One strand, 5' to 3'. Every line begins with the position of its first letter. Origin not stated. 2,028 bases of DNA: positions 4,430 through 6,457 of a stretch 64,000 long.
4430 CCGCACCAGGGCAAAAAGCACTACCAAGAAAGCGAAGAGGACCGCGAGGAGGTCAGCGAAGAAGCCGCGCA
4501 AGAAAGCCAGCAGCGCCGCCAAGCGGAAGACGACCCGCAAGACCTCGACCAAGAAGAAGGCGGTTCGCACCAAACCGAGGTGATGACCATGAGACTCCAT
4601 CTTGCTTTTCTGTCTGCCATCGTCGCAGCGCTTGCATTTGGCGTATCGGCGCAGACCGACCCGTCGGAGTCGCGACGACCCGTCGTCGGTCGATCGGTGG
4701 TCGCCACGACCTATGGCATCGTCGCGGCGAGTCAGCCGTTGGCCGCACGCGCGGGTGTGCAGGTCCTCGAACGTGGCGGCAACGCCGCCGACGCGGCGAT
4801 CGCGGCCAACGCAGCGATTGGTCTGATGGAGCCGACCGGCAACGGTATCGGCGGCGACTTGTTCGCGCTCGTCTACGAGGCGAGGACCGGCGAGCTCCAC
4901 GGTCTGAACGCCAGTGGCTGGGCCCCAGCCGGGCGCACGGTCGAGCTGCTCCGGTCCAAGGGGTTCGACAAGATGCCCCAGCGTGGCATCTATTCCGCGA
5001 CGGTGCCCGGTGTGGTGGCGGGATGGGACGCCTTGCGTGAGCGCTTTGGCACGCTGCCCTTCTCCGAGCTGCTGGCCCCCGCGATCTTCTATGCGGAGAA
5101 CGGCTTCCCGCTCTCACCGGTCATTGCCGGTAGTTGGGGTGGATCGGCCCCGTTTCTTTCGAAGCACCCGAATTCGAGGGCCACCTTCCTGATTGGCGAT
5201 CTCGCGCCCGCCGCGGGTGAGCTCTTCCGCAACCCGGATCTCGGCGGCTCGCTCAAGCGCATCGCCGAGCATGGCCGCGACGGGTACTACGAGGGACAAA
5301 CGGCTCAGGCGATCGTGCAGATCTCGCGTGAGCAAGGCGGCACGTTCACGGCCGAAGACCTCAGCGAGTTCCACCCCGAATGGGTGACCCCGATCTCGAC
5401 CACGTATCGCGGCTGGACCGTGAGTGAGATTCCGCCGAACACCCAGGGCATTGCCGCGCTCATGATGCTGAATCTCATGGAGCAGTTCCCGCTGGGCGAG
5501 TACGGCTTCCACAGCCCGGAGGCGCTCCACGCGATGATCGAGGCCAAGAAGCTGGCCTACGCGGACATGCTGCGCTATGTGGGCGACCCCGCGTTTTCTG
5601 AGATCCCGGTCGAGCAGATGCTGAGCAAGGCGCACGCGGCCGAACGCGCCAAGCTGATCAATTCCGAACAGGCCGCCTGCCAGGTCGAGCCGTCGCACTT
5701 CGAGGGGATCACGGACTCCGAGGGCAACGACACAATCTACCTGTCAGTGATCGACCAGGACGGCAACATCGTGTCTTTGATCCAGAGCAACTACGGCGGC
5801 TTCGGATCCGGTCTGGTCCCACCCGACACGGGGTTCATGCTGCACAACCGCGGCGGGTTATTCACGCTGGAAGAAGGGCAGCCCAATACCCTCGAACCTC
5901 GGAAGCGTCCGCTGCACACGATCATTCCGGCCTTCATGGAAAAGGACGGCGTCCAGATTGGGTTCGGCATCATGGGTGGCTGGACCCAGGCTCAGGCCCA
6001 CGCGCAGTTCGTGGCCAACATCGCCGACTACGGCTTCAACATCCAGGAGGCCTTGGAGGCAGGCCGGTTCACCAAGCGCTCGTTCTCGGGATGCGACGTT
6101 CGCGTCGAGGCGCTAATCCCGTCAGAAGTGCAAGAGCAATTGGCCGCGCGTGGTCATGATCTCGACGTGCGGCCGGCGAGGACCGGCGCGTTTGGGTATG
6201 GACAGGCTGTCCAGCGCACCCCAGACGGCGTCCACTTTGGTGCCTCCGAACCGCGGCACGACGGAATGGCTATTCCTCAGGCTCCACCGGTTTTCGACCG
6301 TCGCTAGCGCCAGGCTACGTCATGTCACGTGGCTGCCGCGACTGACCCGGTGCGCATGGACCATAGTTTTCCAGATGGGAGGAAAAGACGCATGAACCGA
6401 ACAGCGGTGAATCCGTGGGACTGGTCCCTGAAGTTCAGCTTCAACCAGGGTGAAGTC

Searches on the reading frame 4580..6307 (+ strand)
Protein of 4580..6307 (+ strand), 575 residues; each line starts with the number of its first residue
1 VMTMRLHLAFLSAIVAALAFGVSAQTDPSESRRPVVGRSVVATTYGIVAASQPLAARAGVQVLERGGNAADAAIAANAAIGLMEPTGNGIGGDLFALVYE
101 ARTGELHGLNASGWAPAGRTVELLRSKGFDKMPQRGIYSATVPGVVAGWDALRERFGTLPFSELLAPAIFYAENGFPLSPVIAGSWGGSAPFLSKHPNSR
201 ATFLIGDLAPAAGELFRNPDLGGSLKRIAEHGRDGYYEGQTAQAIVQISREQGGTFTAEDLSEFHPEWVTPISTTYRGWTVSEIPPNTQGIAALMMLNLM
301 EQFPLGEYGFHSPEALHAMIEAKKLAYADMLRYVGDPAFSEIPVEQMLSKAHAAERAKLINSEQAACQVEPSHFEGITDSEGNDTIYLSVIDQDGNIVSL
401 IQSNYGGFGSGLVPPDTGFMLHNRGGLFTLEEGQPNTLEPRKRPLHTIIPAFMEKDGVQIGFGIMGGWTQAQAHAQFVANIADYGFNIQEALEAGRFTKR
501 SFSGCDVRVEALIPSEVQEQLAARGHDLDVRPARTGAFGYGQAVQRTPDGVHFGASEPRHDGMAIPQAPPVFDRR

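Call 38: search_protein_families(library=pfam, proteins=[window:4580-6307:+], max_evalue=0.001)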
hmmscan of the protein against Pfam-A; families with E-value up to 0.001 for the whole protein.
window:4580-6307:+ (575 aa): 1 family
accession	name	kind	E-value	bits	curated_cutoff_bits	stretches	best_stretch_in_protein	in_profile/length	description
PF01019.26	G_glu_transpept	-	1.4e-144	483.2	27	1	61-562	2-512/512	Gamma-glutamyltranspeptidase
